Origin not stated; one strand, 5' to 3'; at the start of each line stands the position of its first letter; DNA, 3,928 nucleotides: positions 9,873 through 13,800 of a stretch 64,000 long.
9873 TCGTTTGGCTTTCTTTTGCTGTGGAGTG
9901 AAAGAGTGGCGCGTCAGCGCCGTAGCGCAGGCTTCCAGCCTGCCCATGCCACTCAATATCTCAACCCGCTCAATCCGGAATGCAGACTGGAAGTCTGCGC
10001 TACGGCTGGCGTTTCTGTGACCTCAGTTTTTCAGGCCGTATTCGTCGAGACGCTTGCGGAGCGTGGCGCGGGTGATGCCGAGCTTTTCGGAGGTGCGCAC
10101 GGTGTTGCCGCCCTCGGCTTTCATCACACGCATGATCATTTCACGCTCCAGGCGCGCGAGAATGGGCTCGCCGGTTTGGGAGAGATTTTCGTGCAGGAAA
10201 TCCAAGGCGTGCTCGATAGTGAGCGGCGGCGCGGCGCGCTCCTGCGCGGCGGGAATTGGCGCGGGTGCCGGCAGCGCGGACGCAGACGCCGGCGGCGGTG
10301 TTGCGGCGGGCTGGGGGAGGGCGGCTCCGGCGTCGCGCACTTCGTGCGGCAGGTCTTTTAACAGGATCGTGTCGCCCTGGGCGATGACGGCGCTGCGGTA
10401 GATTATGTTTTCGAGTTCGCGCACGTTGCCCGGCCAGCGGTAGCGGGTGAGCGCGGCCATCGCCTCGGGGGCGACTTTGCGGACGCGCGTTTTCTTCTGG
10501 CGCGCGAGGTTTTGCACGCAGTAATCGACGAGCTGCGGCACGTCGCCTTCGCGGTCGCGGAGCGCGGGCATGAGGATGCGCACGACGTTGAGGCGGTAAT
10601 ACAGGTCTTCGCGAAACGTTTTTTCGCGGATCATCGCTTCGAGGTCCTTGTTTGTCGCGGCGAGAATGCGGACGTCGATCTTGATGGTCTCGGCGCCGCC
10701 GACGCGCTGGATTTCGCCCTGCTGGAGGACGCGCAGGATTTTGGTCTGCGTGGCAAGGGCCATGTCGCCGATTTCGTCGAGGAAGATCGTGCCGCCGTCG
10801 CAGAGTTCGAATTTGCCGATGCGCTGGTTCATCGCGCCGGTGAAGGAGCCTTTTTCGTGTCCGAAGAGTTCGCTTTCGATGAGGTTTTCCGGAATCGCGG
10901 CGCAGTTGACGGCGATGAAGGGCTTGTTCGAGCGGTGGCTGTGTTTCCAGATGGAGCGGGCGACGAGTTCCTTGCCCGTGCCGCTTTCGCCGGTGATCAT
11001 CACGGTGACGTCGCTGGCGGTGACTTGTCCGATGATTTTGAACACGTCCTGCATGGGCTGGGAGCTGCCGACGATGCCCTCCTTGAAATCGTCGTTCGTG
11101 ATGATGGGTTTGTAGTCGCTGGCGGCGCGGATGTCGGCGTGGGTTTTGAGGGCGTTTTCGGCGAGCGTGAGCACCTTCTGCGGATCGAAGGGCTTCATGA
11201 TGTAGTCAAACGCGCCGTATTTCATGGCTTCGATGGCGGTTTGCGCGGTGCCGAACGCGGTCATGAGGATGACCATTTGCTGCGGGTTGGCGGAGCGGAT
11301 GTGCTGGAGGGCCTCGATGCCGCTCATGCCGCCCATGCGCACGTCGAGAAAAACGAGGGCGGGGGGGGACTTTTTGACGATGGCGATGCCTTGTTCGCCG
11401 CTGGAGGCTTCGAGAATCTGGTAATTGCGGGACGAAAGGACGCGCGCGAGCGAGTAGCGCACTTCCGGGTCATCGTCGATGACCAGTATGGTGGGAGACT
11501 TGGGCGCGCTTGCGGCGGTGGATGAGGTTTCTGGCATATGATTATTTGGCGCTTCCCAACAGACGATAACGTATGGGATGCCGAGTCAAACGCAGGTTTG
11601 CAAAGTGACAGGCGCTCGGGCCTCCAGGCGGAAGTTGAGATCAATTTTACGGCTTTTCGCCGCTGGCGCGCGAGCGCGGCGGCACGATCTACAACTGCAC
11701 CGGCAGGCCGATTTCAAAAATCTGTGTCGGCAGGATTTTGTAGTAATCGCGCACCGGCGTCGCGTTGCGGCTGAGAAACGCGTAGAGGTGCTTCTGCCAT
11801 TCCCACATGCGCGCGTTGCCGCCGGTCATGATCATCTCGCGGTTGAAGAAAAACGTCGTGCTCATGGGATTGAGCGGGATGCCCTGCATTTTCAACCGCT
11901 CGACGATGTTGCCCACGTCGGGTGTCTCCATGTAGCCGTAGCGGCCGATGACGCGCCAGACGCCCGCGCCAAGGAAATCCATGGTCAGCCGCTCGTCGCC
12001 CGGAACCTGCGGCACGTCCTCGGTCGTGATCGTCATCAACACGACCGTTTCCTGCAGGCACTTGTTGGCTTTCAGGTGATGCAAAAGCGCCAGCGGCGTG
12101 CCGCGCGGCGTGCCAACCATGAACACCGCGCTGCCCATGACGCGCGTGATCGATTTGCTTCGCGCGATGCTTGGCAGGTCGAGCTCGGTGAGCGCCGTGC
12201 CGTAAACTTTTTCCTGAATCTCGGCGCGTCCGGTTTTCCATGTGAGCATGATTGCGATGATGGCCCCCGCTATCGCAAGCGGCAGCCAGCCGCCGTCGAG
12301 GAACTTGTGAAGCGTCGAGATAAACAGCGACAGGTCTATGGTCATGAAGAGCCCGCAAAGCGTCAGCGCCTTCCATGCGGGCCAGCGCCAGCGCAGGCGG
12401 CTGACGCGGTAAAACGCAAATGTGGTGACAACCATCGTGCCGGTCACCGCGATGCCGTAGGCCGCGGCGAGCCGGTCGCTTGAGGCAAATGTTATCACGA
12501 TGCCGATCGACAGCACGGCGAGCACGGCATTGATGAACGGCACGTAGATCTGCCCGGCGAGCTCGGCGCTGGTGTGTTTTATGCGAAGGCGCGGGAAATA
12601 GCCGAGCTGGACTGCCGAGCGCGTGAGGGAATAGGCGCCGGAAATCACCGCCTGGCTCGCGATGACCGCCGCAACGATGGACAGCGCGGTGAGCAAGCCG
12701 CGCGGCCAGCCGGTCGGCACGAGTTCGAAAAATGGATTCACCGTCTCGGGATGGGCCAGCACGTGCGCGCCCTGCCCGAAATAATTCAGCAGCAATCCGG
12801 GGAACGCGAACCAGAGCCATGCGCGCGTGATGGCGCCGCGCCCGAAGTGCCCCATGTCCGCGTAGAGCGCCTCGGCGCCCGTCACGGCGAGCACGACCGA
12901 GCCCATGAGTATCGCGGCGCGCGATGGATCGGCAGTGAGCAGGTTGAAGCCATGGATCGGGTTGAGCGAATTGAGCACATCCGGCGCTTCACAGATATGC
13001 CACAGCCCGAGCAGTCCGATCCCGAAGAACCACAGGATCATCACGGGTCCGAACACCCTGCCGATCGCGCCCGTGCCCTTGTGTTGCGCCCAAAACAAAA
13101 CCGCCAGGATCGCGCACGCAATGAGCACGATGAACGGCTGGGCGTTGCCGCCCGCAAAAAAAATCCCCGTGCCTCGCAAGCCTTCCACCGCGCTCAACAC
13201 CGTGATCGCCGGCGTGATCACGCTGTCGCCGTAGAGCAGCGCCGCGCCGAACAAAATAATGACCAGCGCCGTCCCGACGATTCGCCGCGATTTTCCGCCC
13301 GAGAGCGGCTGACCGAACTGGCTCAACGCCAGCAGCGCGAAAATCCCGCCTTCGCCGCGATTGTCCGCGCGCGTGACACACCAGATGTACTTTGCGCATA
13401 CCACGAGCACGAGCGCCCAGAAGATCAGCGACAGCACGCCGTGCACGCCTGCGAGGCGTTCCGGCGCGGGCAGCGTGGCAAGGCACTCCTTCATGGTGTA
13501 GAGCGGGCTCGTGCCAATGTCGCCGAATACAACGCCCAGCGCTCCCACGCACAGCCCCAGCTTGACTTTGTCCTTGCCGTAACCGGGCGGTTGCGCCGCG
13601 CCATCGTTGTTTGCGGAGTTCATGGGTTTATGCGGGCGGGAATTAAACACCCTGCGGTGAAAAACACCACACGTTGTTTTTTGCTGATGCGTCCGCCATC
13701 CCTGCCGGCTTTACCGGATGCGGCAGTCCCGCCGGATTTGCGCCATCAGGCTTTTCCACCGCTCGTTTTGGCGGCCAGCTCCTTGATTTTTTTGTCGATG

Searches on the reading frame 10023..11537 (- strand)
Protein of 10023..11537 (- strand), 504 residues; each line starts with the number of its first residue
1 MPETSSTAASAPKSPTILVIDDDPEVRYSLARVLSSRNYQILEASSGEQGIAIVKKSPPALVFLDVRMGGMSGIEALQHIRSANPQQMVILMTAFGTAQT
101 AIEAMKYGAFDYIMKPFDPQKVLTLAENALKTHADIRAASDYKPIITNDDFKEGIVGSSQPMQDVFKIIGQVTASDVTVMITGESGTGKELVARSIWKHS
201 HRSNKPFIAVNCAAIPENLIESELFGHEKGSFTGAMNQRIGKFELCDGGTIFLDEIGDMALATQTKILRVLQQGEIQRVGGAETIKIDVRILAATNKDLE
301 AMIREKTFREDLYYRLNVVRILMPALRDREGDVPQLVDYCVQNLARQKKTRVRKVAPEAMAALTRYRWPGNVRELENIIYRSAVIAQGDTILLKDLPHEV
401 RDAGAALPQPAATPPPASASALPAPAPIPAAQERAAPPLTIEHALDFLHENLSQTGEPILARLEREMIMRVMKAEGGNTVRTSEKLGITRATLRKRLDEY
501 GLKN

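Call 98: search_protein_families(library=padloc, proteins=[window:10023-11537:-], max_evalue=1e-10)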
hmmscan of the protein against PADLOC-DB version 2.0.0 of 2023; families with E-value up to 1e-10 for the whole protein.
window:10023-11537:- (504 aa): 3 families
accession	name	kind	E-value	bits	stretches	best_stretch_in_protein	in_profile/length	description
PDLC01995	RtcR_PspF2--CARF_AAA_HTH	-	4.6e-110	367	1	146-502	160-480/481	-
PDLC01994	RtcR_PspF1--CARF_AAA_HTH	-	8.6e-52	174.7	1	155-497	162-465/468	-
PDLC01993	RtcR--CARF_AAA_HTH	-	2.8e-51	172.5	1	149-401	176-437/523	-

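Call 99: search_protein_families(library=pfam, proteins=[window:10023-11537:-], max_evalue=0.00001)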
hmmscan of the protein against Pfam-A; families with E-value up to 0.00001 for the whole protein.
window:10023-11537:- (504 aa): 6 families
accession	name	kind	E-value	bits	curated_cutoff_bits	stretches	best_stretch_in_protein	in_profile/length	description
PF00158.32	Sigma54_activat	-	3.1e-74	248.7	20.2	1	155-321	1-167/168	Sigma-54 interaction domain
PF00072.30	Response_reg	-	5.8e-30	104.2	30.2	1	17-124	1-108/111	Response regulator receiver domain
PF25601.1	AAA_lid_14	-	3.8e-25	88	27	1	327-406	1-80/87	AAA+ ATPase lid domain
PF14532.12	Sigma54_activ_2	-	2.9e-19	70.1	25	1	156-326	1-138/138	Sigma-54 interaction domain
PF02954.25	HTH_8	-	2.6e-11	43.5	22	1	460-500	2-42/42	Bacterial regulatory protein, Fis family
PF07728.20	AAA_5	-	2.6e-06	27.9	22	1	179-297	2-123/139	AAA domain (dynein-related subfamily)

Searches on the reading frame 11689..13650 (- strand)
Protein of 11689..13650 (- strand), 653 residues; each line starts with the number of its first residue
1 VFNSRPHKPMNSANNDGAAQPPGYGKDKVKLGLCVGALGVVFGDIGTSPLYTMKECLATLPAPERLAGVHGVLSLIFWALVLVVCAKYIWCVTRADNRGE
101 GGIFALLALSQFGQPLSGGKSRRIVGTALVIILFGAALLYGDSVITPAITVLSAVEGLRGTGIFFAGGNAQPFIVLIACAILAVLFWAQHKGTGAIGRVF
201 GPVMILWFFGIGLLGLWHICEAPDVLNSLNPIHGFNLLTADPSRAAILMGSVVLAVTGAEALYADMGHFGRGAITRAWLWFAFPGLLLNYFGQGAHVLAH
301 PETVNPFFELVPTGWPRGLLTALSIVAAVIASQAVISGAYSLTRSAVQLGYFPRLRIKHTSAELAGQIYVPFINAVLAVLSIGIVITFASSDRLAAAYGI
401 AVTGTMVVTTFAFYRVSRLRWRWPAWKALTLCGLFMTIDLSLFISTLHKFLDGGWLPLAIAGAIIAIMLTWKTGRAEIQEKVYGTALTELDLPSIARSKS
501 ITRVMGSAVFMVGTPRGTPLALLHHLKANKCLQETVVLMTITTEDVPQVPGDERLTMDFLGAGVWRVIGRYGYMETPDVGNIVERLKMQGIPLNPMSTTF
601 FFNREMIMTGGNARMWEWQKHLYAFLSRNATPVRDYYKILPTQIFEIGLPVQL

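Call 98: search_protein_families(library=padloc, proteins=[window:11689-13650:-], max_evalue=1e-10)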
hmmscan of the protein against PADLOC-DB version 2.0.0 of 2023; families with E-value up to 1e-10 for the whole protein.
window:11689-13650:- (653 aa): 0 families

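Call 99: search_protein_families(library=pfam, proteins=[window:11689-13650:-], max_evalue=0.00001)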
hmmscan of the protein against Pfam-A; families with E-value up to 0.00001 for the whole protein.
window:11689-13650:- (653 aa): 2 families
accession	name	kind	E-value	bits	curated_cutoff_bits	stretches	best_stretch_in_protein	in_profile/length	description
PF02705.21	K_trans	-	1.3e-163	545.1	24.8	1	34-483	2-442/454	K+ potassium transporter integral membrane domain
PF22776.1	K_trans_C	-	9.8e-44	149.2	24.8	1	506-653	2-151/151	K+ potassium transporter C-terminal domain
